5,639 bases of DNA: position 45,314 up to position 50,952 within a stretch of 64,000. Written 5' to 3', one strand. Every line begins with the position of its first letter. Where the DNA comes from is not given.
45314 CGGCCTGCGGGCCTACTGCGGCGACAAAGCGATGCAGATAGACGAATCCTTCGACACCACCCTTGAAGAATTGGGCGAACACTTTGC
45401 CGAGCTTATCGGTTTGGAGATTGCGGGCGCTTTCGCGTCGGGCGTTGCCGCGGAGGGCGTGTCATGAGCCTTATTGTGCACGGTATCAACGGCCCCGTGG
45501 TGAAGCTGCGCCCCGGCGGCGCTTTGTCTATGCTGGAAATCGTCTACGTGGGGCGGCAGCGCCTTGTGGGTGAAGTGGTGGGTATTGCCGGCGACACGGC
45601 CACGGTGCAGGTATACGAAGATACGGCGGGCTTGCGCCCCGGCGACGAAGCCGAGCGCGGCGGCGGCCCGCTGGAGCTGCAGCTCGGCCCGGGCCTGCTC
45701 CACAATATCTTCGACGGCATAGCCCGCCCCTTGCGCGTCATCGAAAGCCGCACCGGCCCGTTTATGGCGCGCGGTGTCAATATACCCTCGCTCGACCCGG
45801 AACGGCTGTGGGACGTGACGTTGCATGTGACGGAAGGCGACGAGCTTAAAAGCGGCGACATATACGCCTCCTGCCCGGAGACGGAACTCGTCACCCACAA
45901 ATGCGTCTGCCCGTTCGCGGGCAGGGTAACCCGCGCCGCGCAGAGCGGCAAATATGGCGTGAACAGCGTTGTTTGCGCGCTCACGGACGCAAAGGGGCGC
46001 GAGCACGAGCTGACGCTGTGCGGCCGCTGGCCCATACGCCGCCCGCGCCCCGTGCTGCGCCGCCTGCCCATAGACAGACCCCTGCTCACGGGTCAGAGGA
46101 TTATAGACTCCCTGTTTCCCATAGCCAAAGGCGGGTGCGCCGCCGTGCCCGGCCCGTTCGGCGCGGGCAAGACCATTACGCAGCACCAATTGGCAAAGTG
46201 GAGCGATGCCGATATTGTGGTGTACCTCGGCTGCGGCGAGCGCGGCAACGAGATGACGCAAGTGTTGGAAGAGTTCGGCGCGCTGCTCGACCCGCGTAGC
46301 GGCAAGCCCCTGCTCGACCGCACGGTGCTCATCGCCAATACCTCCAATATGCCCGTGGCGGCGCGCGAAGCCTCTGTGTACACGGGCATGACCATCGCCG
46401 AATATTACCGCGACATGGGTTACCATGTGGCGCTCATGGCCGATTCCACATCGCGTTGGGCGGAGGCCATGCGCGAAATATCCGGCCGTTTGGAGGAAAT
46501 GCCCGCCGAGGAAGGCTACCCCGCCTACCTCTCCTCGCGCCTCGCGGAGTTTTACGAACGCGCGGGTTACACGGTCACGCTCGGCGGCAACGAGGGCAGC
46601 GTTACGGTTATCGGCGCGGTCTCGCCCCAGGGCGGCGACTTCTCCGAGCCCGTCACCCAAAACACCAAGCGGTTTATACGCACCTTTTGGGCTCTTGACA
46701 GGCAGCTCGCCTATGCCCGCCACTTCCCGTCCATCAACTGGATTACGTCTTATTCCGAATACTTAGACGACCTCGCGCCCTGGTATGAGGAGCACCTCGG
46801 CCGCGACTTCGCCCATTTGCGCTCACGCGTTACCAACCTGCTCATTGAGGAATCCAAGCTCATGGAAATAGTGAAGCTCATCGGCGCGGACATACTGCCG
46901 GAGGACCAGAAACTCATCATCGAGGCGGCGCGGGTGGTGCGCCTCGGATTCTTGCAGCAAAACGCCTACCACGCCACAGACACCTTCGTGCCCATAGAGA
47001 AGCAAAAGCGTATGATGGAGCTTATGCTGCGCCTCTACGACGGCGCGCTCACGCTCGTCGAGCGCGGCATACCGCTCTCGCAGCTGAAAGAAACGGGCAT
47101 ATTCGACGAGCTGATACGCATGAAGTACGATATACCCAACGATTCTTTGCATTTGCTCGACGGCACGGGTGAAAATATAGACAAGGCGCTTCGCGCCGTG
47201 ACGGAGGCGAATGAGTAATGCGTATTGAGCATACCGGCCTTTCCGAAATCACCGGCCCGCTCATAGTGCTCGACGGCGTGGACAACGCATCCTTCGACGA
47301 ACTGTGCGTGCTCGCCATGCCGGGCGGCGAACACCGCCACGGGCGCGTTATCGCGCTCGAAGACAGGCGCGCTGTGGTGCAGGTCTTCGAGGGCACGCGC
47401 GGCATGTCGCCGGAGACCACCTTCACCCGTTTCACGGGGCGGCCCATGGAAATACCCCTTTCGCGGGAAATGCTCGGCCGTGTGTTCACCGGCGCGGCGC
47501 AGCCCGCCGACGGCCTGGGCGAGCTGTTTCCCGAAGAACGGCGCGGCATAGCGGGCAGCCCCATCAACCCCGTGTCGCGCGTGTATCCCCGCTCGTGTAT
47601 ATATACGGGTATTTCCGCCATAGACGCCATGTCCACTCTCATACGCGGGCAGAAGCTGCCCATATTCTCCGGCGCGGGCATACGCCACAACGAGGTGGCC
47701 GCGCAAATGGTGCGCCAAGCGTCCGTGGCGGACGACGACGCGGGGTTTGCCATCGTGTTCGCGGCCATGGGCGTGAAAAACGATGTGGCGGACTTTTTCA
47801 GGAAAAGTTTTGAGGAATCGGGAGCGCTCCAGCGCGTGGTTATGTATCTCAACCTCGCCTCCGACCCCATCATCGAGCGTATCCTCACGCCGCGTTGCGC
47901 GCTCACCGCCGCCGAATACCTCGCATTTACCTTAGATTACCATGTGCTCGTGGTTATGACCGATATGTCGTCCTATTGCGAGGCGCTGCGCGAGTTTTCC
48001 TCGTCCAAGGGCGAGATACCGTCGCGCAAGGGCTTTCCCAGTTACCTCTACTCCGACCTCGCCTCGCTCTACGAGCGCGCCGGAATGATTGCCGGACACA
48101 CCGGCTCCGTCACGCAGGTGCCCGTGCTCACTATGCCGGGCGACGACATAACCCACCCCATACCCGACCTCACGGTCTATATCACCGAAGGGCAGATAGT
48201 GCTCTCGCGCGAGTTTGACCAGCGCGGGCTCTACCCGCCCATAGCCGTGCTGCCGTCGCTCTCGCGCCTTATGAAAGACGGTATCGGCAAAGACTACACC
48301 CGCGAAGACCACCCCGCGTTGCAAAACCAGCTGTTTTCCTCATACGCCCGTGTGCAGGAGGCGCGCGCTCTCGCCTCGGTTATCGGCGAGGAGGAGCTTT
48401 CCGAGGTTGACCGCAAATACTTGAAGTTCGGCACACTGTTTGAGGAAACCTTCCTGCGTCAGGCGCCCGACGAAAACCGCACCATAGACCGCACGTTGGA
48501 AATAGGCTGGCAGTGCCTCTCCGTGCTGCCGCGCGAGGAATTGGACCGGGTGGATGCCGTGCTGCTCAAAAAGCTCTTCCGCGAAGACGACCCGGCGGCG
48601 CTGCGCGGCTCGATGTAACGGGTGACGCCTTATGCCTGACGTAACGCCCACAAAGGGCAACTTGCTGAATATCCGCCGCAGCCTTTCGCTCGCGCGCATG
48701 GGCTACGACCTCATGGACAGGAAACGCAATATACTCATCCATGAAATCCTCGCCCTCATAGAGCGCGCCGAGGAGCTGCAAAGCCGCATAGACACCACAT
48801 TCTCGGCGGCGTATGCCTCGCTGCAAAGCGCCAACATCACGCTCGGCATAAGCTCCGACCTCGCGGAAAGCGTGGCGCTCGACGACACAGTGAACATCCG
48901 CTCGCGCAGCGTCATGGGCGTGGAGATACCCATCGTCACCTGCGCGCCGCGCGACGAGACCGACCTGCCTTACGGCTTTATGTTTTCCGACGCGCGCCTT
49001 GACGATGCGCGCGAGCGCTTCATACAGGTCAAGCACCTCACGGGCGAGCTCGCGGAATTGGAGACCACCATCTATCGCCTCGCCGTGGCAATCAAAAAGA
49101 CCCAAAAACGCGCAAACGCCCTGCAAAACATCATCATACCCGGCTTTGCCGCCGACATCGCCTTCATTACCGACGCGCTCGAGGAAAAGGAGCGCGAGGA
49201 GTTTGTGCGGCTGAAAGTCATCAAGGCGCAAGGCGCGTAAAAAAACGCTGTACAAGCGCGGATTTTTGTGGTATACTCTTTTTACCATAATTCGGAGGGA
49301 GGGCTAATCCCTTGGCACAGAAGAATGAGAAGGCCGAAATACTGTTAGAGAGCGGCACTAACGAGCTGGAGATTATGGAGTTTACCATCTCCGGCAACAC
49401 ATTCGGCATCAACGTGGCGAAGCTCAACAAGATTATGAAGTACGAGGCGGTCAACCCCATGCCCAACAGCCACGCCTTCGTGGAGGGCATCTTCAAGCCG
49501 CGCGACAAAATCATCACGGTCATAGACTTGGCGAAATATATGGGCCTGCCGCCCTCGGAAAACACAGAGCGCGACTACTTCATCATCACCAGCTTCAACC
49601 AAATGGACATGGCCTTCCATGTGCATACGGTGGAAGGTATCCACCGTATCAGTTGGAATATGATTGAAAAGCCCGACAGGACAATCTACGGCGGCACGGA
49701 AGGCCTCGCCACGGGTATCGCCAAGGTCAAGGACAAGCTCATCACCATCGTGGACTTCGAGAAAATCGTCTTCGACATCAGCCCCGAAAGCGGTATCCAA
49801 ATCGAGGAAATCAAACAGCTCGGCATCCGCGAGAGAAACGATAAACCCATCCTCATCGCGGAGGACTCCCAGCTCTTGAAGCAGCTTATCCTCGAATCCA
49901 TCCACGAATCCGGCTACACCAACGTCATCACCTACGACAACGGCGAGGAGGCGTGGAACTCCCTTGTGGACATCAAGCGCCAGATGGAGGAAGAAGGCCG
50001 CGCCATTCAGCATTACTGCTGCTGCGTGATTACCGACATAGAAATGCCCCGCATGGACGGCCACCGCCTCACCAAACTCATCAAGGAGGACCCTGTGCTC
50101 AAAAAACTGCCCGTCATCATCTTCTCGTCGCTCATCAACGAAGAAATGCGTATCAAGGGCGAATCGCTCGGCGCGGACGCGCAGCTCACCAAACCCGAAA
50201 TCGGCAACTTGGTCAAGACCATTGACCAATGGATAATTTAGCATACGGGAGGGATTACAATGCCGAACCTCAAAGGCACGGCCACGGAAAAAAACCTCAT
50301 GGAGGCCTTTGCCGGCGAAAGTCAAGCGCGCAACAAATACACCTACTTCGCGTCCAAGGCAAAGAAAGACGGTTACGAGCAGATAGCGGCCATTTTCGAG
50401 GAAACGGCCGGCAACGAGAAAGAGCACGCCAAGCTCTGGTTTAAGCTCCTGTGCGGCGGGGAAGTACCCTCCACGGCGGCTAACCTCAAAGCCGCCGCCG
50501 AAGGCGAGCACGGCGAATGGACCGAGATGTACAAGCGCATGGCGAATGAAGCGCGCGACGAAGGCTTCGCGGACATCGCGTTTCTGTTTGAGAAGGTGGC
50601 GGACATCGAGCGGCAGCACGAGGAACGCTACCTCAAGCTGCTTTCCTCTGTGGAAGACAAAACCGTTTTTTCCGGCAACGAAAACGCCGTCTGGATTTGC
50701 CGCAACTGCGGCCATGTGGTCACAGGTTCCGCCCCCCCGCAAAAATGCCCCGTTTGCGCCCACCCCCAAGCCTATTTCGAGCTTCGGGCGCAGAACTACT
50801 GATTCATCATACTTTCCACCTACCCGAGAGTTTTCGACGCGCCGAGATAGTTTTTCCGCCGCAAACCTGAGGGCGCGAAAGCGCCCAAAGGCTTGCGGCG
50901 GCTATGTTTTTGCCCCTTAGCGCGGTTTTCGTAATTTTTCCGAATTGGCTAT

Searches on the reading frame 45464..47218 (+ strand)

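Call 55: search_protein_families(library=pfam, proteins=[window:45464-47218:+], max_evalue=0.00001)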
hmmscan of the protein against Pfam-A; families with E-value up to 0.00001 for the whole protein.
window:45464-47218:+ (584 aa): 4 families
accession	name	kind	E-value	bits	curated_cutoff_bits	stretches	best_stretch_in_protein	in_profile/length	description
PF00006.31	ATP-synt_ab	-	1.2e-73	247.7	29.5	1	210-431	1-213/213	ATP synthase alpha/beta family, nucleotide-binding domain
PF22919.1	ATP-synt_VA_C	-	4.8e-22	78.3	24.7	1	440-539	3-98/101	C-terminal domain of V and A type ATP synthase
PF16886.11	ATP-synt_ab_Xtn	-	9.6e-22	77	25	1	107-192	1-88/88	ATPsynthase alpha/beta subunit barrel-sandwich domain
PF02874.29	ATP-synt_ab_N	-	2.2e-11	44.6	20.9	1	6-65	2-67/69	ATP synthase alpha/beta family, beta-barrel domain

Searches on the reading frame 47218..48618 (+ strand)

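Call 55: search_protein_families(library=pfam, proteins=[window:47218-48618:+], max_evalue=0.00001)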
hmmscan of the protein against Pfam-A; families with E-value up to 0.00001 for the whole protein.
window:47218-48618:+ (466 aa): 3 families
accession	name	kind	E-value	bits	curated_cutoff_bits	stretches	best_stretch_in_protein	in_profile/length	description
PF00006.31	ATP-synt_ab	-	5.3e-74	248.9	29.5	1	131-349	1-213/213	ATP synthase alpha/beta family, nucleotide-binding domain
PF22919.1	ATP-synt_VA_C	-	3.4e-31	107.7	24.7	1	354-452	1-99/101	C-terminal domain of V and A type ATP synthase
PF02874.29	ATP-synt_ab_N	-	2.2e-09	38.1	20.9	1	9-68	2-63/69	ATP synthase alpha/beta family, beta-barrel domain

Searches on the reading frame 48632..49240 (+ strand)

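Call 55: search_protein_families(library=pfam, proteins=[window:48632-49240:+], max_evalue=0.00001)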
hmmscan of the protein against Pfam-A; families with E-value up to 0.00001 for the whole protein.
window:48632-49240:+ (202 aa): 1 family
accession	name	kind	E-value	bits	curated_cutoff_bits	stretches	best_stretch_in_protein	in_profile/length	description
PF01813.22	ATP-synt_D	-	8.8e-55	186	25.7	1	10-199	1-196/196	ATP synthase subunit D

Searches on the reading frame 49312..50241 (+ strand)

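Call 55: search_protein_families(library=pfam, proteins=[window:49312-50241:+], max_evalue=0.00001)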
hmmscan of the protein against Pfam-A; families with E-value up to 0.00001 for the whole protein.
window:49312-50241:+ (309 aa): 2 families
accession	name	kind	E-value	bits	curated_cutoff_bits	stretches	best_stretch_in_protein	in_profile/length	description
PF01584.24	CheW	-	2.7e-30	105.2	23.5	1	21-153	2-134/138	CheW-like domain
PF00072.30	Response_reg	-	2.3e-17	63.6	30.2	1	180-304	1-110/111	Response regulator receiver domain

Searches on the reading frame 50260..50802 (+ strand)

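Call 55: search_protein_families(library=pfam, proteins=[window:50260-50802:+], max_evalue=0.00001)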
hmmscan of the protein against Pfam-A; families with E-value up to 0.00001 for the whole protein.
window:50260-50802:+ (180 aa): 2 families
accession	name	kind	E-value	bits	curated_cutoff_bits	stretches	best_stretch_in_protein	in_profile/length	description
PF02915.23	Rubrerythrin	-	1.8e-26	93.6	22.8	1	11-128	1-137/137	Rubrerythrin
PF21349.2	RUBY_RBDX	-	8.7e-14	51.1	26.5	1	145-174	1-30/30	Rubrerythrin, rubredoxin-like domain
